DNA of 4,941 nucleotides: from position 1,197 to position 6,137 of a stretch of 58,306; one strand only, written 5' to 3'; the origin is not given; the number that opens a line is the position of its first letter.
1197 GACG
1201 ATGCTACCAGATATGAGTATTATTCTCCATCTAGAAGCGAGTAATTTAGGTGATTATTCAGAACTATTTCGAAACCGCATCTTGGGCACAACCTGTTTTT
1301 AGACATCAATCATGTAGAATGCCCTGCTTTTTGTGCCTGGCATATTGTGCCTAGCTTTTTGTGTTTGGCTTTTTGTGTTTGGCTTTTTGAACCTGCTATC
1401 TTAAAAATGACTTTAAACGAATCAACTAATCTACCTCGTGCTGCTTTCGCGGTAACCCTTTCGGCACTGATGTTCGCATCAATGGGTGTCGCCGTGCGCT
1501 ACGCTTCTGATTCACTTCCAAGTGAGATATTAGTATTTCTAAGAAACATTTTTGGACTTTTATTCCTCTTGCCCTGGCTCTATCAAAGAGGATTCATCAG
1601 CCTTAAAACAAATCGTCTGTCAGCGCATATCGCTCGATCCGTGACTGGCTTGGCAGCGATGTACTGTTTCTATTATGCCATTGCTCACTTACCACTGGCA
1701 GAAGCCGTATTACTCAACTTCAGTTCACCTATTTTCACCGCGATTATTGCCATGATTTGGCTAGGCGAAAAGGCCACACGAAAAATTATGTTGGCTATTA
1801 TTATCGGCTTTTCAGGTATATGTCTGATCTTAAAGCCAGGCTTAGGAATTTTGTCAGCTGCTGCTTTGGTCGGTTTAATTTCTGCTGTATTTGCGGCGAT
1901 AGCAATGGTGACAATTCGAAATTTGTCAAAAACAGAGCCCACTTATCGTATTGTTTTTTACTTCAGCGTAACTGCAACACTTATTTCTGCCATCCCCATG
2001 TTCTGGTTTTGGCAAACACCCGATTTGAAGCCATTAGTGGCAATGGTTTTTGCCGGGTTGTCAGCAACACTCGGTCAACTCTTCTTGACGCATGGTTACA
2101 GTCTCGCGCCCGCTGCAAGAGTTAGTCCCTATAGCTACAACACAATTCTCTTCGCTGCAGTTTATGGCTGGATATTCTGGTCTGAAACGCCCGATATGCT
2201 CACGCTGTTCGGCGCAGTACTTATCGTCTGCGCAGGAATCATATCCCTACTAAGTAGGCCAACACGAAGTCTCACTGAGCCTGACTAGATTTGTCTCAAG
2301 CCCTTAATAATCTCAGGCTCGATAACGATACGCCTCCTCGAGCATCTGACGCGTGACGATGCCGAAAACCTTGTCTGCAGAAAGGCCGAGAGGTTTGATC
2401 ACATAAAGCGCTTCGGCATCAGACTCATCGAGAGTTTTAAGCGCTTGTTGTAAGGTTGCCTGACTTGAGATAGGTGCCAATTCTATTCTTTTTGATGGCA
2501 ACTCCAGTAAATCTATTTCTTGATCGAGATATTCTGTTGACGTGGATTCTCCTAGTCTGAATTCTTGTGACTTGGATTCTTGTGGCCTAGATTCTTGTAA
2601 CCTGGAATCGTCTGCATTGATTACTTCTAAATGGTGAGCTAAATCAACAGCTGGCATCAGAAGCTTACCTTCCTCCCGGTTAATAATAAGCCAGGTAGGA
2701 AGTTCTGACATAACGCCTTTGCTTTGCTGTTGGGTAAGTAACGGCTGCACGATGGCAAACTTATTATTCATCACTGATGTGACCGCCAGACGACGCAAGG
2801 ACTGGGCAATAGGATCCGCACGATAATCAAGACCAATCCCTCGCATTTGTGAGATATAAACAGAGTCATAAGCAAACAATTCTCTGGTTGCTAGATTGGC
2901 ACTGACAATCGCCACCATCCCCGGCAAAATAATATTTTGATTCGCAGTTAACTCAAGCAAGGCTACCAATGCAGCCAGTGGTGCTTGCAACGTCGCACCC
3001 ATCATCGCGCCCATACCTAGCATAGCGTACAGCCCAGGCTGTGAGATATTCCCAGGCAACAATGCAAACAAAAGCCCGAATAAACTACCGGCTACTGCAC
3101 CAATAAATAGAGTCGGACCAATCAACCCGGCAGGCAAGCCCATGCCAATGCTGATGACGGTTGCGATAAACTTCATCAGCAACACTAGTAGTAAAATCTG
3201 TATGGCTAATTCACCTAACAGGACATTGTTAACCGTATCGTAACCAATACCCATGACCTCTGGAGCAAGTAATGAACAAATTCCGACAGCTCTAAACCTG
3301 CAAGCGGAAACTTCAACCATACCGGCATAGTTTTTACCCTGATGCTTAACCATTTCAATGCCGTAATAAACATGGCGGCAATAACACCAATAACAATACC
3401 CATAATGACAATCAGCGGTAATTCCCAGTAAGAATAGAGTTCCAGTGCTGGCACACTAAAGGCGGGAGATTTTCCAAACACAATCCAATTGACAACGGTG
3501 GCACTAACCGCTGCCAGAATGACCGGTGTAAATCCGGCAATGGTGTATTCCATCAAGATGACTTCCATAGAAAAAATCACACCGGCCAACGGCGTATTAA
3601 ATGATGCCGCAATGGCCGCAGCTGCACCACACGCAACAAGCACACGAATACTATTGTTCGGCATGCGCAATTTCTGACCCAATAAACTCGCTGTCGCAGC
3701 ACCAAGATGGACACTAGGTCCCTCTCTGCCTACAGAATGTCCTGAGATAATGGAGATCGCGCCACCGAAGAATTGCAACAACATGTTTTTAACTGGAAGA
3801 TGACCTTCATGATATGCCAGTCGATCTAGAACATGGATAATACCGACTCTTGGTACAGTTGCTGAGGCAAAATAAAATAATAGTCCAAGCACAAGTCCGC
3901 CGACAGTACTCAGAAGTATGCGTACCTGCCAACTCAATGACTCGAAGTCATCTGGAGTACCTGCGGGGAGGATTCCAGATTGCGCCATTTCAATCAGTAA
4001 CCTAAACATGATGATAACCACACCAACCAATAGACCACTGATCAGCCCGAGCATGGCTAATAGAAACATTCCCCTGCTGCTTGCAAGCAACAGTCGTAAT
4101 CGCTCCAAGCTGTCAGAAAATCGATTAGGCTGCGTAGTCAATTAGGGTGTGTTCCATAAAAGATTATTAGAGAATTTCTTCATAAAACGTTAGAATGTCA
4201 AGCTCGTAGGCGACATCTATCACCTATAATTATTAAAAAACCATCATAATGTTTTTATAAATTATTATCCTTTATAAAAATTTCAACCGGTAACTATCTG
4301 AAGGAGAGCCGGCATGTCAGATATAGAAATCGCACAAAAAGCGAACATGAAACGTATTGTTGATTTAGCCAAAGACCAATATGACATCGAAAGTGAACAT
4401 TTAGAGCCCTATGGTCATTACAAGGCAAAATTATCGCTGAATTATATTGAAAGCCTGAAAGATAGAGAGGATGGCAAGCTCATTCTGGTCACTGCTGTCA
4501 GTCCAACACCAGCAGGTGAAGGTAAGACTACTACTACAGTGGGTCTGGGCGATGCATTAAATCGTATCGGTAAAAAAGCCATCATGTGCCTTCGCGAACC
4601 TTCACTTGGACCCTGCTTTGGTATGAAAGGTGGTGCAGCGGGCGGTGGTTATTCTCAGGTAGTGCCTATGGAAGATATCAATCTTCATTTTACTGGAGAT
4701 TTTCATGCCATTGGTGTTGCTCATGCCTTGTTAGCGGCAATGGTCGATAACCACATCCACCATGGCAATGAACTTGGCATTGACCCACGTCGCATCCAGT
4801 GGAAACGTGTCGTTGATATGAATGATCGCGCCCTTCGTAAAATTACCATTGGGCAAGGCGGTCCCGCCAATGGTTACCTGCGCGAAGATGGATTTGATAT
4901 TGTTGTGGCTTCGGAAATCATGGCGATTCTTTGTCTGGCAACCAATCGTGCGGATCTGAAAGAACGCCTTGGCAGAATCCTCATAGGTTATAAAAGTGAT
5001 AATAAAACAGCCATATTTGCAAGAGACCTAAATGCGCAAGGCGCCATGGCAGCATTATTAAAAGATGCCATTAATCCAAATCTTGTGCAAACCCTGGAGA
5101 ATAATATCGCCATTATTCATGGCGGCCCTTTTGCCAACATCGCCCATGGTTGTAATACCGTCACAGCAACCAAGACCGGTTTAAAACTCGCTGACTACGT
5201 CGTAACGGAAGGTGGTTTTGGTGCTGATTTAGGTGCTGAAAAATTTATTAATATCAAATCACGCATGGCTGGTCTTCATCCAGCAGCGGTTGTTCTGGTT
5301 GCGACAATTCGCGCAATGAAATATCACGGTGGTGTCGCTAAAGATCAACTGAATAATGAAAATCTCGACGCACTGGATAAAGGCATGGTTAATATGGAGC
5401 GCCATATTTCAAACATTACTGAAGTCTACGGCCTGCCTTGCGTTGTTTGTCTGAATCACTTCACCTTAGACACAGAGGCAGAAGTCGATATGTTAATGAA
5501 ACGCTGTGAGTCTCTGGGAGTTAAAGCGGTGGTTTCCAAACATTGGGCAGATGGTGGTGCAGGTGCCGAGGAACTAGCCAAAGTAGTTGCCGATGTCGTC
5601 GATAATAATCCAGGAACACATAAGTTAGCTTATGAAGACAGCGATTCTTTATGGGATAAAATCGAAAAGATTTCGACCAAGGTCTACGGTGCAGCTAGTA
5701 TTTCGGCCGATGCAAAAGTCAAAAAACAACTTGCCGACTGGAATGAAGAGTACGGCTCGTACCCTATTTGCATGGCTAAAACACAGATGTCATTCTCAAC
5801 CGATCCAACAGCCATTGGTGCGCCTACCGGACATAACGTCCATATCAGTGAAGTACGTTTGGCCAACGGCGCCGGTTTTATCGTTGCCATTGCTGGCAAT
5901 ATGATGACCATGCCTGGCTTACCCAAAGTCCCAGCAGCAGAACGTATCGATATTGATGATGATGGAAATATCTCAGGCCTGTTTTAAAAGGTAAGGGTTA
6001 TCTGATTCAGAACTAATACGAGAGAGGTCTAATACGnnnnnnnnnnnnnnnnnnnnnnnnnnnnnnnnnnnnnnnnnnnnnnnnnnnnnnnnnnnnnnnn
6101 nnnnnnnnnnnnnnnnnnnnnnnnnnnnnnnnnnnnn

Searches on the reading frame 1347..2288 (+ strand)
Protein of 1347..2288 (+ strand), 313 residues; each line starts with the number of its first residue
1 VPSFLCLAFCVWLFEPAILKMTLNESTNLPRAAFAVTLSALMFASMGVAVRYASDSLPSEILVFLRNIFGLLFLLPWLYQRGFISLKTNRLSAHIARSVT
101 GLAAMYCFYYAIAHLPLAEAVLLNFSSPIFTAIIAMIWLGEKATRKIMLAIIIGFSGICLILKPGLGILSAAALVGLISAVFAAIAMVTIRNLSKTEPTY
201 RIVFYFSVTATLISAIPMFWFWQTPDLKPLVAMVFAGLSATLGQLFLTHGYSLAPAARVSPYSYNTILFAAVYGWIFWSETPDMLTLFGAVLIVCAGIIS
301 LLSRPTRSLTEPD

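Call 3: search_protein_families(library=pfam, proteins=[window:1347-2288:+])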
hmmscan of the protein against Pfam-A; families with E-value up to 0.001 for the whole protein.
window:1347-2288:+ (313 aa): 1 family
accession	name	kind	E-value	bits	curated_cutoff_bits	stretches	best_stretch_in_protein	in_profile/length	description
PF00892.27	EamA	-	5.2e-37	127.6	28.2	2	32-162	3-134/135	EamA-like transporter family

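Call 4: search_protein_families(library=ncbifam, proteins=[window:1347-2288:+])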
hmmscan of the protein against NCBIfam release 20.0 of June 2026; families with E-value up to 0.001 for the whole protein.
window:1347-2288:+ (313 aa): 3 families
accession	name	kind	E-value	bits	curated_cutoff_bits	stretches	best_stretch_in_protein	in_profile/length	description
TIGR00950.1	2A78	equivalog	2.1e-22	79.8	230.2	1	46-296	4-262/264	carboxylate/amino acid/amine transporter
NF050091.1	ArAmAcExpYddG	equivalog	2.3e-06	27.3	300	1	35-295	8-277/285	aromatic amino acid exporter YddG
TIGR03340.1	phn_DUF6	hypoth_equivalog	9.8e-05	22.1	288.15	1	33-298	3-278/281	phosphonate utilization associated putative membrane protein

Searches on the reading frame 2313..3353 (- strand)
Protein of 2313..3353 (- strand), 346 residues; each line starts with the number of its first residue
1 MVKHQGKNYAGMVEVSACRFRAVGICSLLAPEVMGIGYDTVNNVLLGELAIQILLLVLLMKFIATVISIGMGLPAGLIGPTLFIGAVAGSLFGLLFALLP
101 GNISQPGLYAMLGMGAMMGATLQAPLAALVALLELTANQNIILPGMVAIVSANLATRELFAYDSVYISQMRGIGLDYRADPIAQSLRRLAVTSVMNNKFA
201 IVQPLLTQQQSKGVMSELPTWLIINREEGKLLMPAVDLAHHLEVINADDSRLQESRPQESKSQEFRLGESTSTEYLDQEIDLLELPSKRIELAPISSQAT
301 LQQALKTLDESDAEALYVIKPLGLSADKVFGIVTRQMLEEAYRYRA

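Call 3: search_protein_families(library=pfam, proteins=[window:2313-3353:-])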
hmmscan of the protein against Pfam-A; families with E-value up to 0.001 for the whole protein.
window:2313-3353:- (346 aa): 1 family
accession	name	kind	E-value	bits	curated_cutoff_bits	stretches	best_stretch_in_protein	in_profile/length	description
PF00654.25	Voltage_CLC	-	1.6e-34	120.1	24.8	1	20-156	208-345/346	Voltage gated chloride channel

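Call 4: search_protein_families(library=ncbifam, proteins=[window:2313-3353:-])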
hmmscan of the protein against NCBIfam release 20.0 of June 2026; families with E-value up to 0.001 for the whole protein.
window:2313-3353:- (346 aa): 3 families
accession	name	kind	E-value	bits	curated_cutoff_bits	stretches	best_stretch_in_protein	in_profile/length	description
NF002505.0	PRK01862.1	equivalog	4.1e-38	131.4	482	1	23-238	285-496/577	ClcB-like voltage-gated chloride channel protein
NF003640.0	PRK05277.1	equivalog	4.1e-25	88.4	350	1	5-156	282-434/471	H(+)/Cl(-) exchange transporter ClcA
NF002437.0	PRK01610.1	equivalog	3.6e-18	65.8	425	1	23-168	278-423/429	voltage-gated ClC-type chloride channel ClcB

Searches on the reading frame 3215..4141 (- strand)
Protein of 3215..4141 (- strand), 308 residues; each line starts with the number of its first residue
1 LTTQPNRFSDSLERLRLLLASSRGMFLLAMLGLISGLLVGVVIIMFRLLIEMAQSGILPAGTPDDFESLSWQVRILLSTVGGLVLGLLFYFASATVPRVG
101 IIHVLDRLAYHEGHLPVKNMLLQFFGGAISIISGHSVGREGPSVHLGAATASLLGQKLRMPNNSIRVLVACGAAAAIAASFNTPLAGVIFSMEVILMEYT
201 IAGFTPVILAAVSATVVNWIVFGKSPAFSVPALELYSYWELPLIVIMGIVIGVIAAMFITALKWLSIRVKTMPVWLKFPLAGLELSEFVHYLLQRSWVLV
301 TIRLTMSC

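Call 3: search_protein_families(library=pfam, proteins=[window:3215-4141:-])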
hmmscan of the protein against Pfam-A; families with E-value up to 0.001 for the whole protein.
window:3215-4141:- (308 aa): 1 family
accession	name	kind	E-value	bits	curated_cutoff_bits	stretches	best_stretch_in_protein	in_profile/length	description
PF00654.25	Voltage_CLC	-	8.4e-50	170.3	24.8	1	81-283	1-209/346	Voltage gated chloride channel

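Call 4: search_protein_families(library=ncbifam, proteins=[window:3215-4141:-])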
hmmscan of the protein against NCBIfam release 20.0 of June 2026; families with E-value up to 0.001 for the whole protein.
window:3215-4141:- (308 aa): 3 families
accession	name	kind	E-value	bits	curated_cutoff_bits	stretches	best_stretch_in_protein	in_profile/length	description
NF002505.0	PRK01862.1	equivalog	5.6e-45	154.1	482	1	30-280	26-278/577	ClcB-like voltage-gated chloride channel protein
NF003640.0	PRK05277.1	equivalog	1.9e-33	115.9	350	1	13-263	18-272/471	H(+)/Cl(-) exchange transporter ClcA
NF002437.0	PRK01610.1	equivalog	3.3e-21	75.8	425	1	23-265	14-256/429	voltage-gated ClC-type chloride channel ClcB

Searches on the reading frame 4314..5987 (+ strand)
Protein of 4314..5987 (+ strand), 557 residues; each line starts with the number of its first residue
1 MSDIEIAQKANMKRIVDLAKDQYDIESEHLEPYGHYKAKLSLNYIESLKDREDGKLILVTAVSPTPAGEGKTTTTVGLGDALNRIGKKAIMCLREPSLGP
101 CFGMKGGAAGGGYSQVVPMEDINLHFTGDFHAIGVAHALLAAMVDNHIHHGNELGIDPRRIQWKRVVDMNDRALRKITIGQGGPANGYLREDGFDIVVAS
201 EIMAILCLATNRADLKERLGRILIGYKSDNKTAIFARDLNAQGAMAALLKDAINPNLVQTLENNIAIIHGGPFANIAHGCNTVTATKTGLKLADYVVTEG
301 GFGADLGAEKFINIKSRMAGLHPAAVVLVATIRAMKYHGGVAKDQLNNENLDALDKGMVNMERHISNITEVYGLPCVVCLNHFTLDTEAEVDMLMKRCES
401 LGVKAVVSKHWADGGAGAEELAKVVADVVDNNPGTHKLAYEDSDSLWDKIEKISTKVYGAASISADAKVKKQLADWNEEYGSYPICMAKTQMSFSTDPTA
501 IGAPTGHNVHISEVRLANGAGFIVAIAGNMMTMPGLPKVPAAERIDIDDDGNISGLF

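Call 3: search_protein_families(library=pfam, proteins=[window:4314-5987:+])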
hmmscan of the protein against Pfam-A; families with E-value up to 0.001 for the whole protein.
window:4314-5987:+ (557 aa): 1 family
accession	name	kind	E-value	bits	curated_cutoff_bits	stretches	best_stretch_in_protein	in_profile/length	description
PF01268.25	FTHFS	-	4.8e-262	870.6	27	1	1-557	1-556/556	Formate--tetrahydrofolate ligase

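Call 4: search_protein_families(library=ncbifam, proteins=[window:4314-5987:+])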
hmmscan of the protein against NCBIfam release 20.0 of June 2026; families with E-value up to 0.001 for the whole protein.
window:4314-5987:+ (557 aa): 3 families
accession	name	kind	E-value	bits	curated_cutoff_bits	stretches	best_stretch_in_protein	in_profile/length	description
NF010030.0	PRK13505.1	equivalog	7.3e-269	892.8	652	1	2-557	4-557/557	formate--tetrahydrofolate ligase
NF010031.0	PRK13506.1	equivalog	1.8e-194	647.3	800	1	2-556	3-577/578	formate--tetrahydrofolate ligase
NF010032.0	PRK13507.1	equivalog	3.5e-160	533.9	938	1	1-557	8-587/587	formate--tetrahydrofolate ligase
